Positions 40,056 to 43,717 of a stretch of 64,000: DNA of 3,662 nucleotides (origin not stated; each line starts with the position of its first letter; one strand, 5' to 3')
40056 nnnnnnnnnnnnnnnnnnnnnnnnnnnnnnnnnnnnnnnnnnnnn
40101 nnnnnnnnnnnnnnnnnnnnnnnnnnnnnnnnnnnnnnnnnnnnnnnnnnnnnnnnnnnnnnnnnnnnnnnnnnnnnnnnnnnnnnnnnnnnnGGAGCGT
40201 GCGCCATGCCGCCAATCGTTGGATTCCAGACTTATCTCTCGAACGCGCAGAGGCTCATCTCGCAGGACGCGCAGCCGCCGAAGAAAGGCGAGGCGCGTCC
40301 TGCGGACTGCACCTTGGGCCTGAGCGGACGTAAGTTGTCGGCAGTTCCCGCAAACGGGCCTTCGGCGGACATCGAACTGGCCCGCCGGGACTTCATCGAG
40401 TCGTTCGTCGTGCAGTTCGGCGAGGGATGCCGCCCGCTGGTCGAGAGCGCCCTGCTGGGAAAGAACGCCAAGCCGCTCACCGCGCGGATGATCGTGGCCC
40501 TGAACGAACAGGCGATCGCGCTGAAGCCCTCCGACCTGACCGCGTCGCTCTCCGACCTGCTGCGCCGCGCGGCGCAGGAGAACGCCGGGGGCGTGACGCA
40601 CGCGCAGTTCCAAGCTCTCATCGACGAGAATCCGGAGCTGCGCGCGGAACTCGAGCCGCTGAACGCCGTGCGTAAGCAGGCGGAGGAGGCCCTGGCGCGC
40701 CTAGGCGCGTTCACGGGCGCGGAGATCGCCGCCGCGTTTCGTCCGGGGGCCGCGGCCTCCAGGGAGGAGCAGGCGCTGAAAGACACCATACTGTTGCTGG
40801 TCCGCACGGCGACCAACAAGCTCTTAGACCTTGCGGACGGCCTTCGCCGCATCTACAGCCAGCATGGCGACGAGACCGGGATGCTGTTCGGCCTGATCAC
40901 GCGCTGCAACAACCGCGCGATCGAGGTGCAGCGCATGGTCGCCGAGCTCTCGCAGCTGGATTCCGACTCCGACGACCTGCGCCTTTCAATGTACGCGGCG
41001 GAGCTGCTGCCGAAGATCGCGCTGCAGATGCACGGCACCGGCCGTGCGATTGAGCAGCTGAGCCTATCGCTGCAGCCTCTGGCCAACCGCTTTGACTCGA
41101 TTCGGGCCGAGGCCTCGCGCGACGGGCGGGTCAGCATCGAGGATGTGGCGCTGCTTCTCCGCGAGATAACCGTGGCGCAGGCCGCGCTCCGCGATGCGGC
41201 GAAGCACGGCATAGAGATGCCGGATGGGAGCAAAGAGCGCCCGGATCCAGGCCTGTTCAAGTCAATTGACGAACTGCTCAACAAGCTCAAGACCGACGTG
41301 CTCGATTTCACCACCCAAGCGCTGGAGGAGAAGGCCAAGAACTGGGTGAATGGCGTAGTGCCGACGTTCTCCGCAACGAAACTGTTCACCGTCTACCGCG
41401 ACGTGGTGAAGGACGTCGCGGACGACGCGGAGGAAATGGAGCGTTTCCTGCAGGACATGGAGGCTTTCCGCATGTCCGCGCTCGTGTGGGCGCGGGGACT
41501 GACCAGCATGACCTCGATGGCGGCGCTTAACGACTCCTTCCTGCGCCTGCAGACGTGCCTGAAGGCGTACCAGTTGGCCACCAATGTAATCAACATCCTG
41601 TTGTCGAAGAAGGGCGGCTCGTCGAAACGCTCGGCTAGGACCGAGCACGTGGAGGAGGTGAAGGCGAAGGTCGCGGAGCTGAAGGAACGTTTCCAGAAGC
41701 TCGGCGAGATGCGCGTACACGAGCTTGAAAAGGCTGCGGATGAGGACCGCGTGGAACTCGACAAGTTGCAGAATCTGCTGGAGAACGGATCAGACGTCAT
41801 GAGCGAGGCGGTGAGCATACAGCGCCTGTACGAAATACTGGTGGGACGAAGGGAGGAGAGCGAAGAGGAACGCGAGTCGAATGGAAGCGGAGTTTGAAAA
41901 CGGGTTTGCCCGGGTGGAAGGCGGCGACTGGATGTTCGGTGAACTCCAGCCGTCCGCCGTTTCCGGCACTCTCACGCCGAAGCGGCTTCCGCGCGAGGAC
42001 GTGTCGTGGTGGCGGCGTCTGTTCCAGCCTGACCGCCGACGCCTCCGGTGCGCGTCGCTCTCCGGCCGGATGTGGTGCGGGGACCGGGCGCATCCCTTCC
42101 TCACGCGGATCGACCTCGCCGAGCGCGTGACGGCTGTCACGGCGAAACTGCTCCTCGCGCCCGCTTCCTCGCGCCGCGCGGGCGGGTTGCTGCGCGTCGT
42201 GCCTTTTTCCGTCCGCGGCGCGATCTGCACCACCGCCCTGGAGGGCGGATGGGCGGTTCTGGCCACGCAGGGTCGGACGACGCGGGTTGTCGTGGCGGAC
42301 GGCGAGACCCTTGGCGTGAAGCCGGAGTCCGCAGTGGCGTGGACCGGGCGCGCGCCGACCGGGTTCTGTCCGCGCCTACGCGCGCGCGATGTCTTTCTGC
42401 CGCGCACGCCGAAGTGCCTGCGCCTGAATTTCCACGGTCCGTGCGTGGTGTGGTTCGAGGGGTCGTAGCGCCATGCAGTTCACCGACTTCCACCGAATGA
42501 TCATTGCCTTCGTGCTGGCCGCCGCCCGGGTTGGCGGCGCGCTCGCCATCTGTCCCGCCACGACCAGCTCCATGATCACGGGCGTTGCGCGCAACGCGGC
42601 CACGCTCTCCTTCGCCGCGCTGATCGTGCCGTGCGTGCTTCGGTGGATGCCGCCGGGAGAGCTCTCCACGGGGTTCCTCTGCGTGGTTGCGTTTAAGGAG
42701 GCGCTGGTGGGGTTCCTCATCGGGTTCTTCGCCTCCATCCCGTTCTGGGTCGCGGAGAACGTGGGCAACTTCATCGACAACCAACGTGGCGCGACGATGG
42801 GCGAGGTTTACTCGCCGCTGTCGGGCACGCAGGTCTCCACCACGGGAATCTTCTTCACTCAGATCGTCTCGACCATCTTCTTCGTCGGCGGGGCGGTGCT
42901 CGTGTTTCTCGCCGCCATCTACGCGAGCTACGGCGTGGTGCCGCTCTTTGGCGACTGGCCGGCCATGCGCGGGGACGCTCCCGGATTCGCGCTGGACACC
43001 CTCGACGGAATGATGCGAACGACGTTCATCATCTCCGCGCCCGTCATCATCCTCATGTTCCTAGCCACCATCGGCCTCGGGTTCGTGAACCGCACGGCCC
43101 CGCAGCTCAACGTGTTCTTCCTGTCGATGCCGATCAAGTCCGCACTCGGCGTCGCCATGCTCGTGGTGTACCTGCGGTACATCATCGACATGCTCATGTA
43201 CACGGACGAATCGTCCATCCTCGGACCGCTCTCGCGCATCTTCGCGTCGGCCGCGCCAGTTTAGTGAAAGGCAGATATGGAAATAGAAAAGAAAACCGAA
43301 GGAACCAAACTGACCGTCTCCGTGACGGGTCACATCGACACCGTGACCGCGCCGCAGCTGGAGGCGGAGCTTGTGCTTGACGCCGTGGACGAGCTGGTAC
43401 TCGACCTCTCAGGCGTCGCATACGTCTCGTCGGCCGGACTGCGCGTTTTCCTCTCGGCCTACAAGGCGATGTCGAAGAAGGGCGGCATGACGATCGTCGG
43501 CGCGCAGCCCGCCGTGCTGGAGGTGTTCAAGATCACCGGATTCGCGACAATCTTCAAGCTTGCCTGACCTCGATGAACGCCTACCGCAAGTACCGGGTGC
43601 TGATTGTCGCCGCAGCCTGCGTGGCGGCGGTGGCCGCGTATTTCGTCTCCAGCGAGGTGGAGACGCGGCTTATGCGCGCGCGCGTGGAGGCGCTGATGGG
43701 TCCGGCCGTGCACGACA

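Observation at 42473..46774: Partner-switching module (STAS + Cache-PP2C-kinase fusion) inserted between sctT and sctU in one operon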

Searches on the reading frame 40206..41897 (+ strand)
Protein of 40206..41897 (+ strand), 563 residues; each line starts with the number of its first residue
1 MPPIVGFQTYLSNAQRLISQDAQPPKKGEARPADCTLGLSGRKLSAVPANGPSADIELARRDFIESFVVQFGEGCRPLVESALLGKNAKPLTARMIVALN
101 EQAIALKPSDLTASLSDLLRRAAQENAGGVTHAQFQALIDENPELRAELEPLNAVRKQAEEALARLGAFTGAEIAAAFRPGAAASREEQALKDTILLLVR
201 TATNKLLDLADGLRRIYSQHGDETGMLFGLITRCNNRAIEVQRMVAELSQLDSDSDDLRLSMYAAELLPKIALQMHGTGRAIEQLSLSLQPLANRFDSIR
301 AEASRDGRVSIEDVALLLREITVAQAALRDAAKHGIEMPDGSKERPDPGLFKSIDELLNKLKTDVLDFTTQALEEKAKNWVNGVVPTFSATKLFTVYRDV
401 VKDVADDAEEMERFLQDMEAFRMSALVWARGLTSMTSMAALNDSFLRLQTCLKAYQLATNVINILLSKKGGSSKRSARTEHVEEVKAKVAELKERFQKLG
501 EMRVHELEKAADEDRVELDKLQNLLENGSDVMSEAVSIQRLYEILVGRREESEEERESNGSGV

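Call 6: search_protein_families(library=pfam, proteins=[window:40206-41897:+], max_evalue=0.01)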
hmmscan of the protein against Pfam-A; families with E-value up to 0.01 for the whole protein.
window:40206-41897:+ (563 aa): 0 families

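Call 57: search_protein_families(library=ncbifam, proteins=[window:40206-41897:+], max_evalue=0.01)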
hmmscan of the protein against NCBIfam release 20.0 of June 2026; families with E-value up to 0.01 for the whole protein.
window:40206-41897:+ (563 aa): 0 families
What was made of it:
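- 40206..41897 (+): 563-aa protein of unknown function; overlaps orf195 by 17 nt. No family hits (calls 6, 57).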

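Call 79: search_protein_families(library=padloc, proteins=[window:40206-41897:+], max_evalue=0.001)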
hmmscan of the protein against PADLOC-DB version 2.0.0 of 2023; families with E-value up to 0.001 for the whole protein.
window:40206-41897:+ (563 aa): 0 families

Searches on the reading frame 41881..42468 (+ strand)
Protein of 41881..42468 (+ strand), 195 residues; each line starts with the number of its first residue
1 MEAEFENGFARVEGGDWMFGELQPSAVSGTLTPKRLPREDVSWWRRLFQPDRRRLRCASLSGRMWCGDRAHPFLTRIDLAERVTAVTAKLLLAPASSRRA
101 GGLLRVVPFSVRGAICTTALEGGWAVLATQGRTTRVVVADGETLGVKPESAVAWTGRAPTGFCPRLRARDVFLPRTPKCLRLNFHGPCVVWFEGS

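Call 6: search_protein_families(library=pfam, proteins=[window:41881-42468:+], max_evalue=0.01)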
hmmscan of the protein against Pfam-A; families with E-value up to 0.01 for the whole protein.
window:41881-42468:+ (195 aa): 0 families

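Call 26: search_protein_families(library=pfam, proteins=[window:41881-42468:+], max_evalue=0.5)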
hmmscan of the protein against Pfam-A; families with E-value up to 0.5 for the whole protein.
window:41881-42468:+ (195 aa): 1 family
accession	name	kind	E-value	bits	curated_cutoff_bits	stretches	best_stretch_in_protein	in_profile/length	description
PF01987.23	AIM24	-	0.013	15.6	25.7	1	110-157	122-169/205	Mitochondrial biogenesis AIM24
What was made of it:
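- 41881..42468 (+): orf195: AIM24/DUF124-fold protein, always directly upstream of sctT in this superclade. Weak AIM24 hit, E 0.013 (call 26).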

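Call 57: search_protein_families(library=ncbifam, proteins=[window:41881-42468:+], max_evalue=0.01)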
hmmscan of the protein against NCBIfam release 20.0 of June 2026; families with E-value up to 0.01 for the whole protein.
window:41881-42468:+ (195 aa): 0 families

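Call 79: search_protein_families(library=padloc, proteins=[window:41881-42468:+], max_evalue=0.001)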
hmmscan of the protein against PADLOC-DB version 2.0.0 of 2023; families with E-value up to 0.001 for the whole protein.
window:41881-42468:+ (195 aa): 0 families

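Call 81: find_homologous_proteins(query=window:41881-42468:+, max_evalue=0.001)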
Query window:41881-42468:+ (195 aa): 113 proteins with E <= 0.001 among 806 candidates.
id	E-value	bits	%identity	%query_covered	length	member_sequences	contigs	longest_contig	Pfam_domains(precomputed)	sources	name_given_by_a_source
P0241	1.1e-125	435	97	100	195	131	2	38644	-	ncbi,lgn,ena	-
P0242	5.2e-117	407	97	94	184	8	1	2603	-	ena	-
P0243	5.7e-108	377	84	100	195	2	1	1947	-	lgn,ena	-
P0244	1.5e-107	376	82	100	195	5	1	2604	-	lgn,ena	-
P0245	1.6e-106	372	83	99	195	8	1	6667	-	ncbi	-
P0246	2.5e-103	362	81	100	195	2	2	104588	-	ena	-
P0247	5.5e-103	361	81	100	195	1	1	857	-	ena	-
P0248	1.7e-101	356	79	99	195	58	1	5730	-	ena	-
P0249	2.4e-100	352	79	100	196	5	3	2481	-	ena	-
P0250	3.1e-100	352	79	99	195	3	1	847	-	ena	-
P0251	4.7e-100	351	78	100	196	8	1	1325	-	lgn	-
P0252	6.5e-100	351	78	99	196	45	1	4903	-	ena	-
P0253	2.8e-99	349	78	100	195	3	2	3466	-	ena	-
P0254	5.2e-99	348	77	100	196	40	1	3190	-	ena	-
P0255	2.0e-98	346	77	99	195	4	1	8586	-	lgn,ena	-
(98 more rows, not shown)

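Call 89: predict_structure(alignment_id=A3)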
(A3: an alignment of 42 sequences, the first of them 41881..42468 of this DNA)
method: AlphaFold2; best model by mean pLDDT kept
length: 195 residues; sequences in the alignment: 42
mean_pLDDT: 89.2   pTM: 0.85
mean pLDDT of the five models: 89.2, 88.9, 88.5, 88.1, 87.3
residues with pLDDT >= 90: 139; 70-90: 32; 50-70: 24; < 50: 0
segments of 3 or more residues with pLDDT < 50: none
pLDDT, mean of each block of 10 residues (from residue 1): 89 97 96 85 71 93 97 96 97 95 83 89 97 97 95 95 62 63 95 94
secondary structure, 60 per line:
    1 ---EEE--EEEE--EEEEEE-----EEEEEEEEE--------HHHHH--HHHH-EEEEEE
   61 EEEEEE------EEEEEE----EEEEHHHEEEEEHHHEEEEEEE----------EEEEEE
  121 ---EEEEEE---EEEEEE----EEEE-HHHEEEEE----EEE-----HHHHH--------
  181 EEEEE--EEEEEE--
elements in order: E4-6 E9-12 E15-20 E26-34 H43-47 H50-53 E55-66 E73-78 E83-86 E90-94 E98-104 E115-120 E124-129 E133-138 E143-146 E151-155 E160-162 H168-172 E181-185 E188-193
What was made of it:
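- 41881..42468 (+): AF2 pLDDT 89.2 (call 89).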

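Call 91: fold_search(model_id=the predicted structure, library=pdb)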
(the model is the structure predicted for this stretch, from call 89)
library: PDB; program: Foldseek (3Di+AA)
matches with E <= 10: 57; with E <= 0.001: 7
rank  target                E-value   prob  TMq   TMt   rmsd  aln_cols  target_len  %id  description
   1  1yox_A                3.9e-05  1.00  0.57  0.59   5.0       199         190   14  Structure of the conserved Protein of Unknown Function PA3696 from Pseudomonas aeruginosa (released 2005-04-26)
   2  1yox_C                4.1e-05  1.00  0.59  0.59   5.3       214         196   14  Structure of the conserved Protein of Unknown Function PA3696 from Pseudomonas aeruginosa (released 2005-04-26)
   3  1yox_D                5.1e-05  1.00  0.60  0.56   5.7       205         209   15  Structure of the conserved Protein of Unknown Function PA3696 from Pseudomonas aeruginosa (released 2005-04-26)
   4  1yox_B                6.7e-05  1.00  0.61  0.61   5.3       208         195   14  Structure of the conserved Protein of Unknown Function PA3696 from Pseudomonas aeruginosa (released 2005-04-26)
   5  1yox_E                1.3e-04  1.00  0.62  0.60   5.1       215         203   13  Structure of the conserved Protein of Unknown Function PA3696 from Pseudomonas aeruginosa (released 2005-04-26)
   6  1pg6                  1.6e-04  1.00  0.67  0.61   5.9       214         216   13  X-Ray Crystal Structure of Protein SPYM3_0169 from Streptococcus pyogenes. Northeast Structural Genomics Consortium Targ (released 2003-12-02)
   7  1yox_F                1.7e-04  1.00  0.51  0.53   7.3       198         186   15  Structure of the conserved Protein of Unknown Function PA3696 from Pseudomonas aeruginosa (released 2005-04-26)
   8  7kfa_B                2.0e+00  0.03  0.17  0.10  16.4       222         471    8  PCSK9 in complex with PCSK9i a 13mer cyclic peptide LDLR disruptor (released 2021-11-10)
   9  2zx0_A                2.2e+00  0.03  0.15  0.15  20.7       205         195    8  Rhamnose-binding lectin CSL3 (released 2009-06-30)
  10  6u26_B                2.2e+00  0.02  0.15  0.09  17.1       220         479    7  PCSK9 in complex with compound 16 (released 2019-11-06)
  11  9f4a_AM               2.2e+00  0.01  0.10  0.04  18.3       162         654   10  Interface between baseplate cup and extended tail tube/sheath of Klebsiella phage KP1 variant vB_Kpn_Lilla1 (released 2025-05-14)
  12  6wku                  2.9e+00  0.02  0.17  0.07  14.5       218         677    9  Twelve Chloride Ions Drive Assembly of Human alpha345 Collagen IV NC1 domain (released 2021-04-07)
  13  9ut6_A                3.7e+00  0.01  0.11  0.05  17.0       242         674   12  The helicase module of the helicase-primase complex from HHV1 bound with ssDNA and pritelivir (released 2026-04-08)
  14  2e9w_A                3.9e+00  0.00  0.10  0.05  27.9       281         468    8  Crystal structure of the extracellular domain of Kit in complex with stem cell factor (SCF) (released 2007-08-07)
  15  5h4s                  4.2e+00  0.02  0.17  0.13  16.6       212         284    8  Crystal structure of a rhamnose-binding lectin SUL-I from the toxopneustid sea urchin Toxopneustes pileolus (released 2017-05-17)
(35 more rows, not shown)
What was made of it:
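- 41881..42468 (+): Foldseek matches PA3696 (1yox) at 3.9e-5 and 1pg6, TM about 0.6 (call 91).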

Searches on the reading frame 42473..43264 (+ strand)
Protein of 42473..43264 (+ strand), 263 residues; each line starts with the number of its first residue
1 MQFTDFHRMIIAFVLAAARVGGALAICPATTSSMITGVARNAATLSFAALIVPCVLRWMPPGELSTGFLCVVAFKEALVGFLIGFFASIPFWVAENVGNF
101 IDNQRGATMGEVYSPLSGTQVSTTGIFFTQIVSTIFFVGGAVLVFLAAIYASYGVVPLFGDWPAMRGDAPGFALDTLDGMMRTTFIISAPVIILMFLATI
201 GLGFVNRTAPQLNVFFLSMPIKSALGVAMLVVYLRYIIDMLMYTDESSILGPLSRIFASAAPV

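Call 3: search_protein_families(library=pfam, proteins=[window:42473-43264:+], max_evalue=0.01)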
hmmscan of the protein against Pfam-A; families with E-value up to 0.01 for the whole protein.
window:42473-43264:+ (263 aa): 1 family
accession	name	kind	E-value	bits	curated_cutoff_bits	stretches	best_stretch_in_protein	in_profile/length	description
PF01311.25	Bac_export_1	-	1e-52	179.4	27.8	1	11-241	2-223/230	Bacterial export proteins, family 1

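Call 4: search_protein_families(library=ncbifam, proteins=[window:42473-43264:+], max_evalue=0.01)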
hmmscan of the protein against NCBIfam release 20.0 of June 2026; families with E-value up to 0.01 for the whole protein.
window:42473-43264:+ (263 aa): 5 families
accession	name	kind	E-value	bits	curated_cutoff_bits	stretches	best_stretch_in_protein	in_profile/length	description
TIGR01401.1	fliR_like_III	equivalog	2.5e-62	210.7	163.05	1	4-240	2-236/253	type III secretion system export apparatus subunit SctT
TIGR01400.1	fliR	equivalog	3.8e-38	131.5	168.6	1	10-242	1-231/245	flagellar biosynthetic protein FliR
NF011876.0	PRK15349.1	equivalog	1.2e-28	100.7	275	1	10-240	9-240/259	EscT/YscT/HrcT family type III secretion system export apparatus protein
NF009411.0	PRK12772.1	equivalog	3.8e-20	71.8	739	1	12-242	9-237/610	fused FliR family export protein/FlhB family type III secretion system protein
NF009416.1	PRK12780.1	equivalog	2e-12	47.3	306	1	9-238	5-234/247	flagellar biosynthesis protein FliR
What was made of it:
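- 42473..43264 (+): sctT (export-gate subunit). PF01311 1e-52; TIGR01401 above cut-off (calls 3, 4).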

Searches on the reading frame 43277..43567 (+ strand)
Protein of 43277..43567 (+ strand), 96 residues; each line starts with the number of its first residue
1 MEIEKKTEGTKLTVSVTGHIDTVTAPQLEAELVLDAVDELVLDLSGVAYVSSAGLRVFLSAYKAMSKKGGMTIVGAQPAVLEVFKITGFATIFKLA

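Call 3: search_protein_families(library=pfam, proteins=[window:43277-43567:+], max_evalue=0.01)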
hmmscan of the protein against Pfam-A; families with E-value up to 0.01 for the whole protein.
window:43277-43567:+ (96 aa): 2 families
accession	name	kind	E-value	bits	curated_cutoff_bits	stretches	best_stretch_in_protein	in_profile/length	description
PF01740.26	STAS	-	2.7e-17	62.9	22.6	1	5-95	4-99/106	STAS domain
PF13466.11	STAS_2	-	3.9e-14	53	29.2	1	14-89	1-79/80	STAS domain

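Call 4: search_protein_families(library=ncbifam, proteins=[window:43277-43567:+], max_evalue=0.01)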
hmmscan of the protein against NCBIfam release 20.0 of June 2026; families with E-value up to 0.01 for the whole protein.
window:43277-43567:+ (96 aa): 3 families
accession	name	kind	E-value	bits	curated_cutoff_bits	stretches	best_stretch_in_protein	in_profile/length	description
TIGR00377.1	ant_ant_sig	superfamily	7.8e-20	70.8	53.45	1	1-95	3-102/108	anti-sigma factor antagonist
TIGR02886.1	spore_II_AA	equivalog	2.3e-12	46.8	114.75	1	4-94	2-97/106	anti-sigma F factor antagonist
NF007765.0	PRK10447.1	equivalog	0.0066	16.2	353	1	6-77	72-143/219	FtsH protease modulator YccA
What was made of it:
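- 43277..43567 (+): STAS-domain-only protein; Ser52 codon at 43430-43432. PF01740 2.7e-17 and TIGR00377 (calls 3, 4).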

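Call 33: search_solved_structures(query=window:43277-43567:+, max_evalue=0.001, show_alignments=3)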
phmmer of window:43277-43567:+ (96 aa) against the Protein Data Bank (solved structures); distinct sequences matched with E-value up to 0.001: 8.
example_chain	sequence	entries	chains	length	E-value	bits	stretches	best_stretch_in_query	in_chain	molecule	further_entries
4hyl_A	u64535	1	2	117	6.4e-13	52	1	13-93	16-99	Stage II sporulation protein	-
4qtp_A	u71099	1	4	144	2e-11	47.2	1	13-94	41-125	Anti-sigma factor antagonist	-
6m36_B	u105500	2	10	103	2.8e-08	37.2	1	5-93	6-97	Anti-sigma-B factor antagonist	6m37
1auz_A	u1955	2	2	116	1.4e-07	35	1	7-93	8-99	SPOIIAA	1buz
1th8_B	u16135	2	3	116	1.9e-07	34.5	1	9-94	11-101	Anti-sigma F factor antagonist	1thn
1tid_B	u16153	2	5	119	5.5e-07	33.1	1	9-94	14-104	Anti-sigma F factor antagonist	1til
8ih8_A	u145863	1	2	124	0.00012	25.6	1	13-68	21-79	Anti-sigma-F factor antagonist RsfB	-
1sbo_A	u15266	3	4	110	0.00017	25.1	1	9-95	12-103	Putative anti-sigma factor antagonist TM1442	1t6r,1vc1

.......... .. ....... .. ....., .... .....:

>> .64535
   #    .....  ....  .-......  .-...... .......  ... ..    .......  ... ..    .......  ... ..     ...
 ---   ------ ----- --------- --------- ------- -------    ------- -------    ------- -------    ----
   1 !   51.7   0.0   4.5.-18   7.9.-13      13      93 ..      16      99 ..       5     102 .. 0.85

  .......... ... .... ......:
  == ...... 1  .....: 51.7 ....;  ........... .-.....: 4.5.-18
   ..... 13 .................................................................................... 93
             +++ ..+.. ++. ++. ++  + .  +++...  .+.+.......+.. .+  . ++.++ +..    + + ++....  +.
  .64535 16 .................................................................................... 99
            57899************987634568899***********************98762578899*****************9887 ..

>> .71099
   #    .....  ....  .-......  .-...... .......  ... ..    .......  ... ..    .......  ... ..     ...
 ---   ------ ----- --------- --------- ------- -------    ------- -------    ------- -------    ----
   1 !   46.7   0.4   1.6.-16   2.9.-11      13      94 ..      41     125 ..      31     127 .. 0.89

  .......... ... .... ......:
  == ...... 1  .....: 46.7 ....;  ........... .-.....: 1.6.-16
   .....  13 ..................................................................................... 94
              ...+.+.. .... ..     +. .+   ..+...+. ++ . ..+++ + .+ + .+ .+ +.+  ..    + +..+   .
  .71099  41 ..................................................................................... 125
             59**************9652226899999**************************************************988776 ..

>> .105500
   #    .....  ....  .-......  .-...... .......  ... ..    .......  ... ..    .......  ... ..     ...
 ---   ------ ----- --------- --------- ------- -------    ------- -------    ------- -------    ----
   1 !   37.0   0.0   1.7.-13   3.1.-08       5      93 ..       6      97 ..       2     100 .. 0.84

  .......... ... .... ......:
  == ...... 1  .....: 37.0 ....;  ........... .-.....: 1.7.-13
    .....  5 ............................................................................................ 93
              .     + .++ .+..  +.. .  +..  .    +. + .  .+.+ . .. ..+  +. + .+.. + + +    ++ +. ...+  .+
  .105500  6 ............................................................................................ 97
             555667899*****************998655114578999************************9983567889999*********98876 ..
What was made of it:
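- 43277..43567 (+): Ser52 aligns with the RsbV/SpoIIAA phospho-serine (call 33).
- On Partner-switching system (RsbU/V/W, SpoIIE/AA/AB type): Ser52 aligns with RsbV Ser56 / SpoIIAA Ser58 (call 33).
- Checked: Ser52 (codon 43430-43432) aligns with the phospho-serine of RsbV/SpoIIAA (call 33).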

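Call 79: search_protein_families(library=padloc, proteins=[window:43277-43567:+], max_evalue=0.001)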
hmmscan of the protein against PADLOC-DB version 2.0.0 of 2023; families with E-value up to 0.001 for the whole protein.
window:43277-43567:+ (96 aa): 0 families
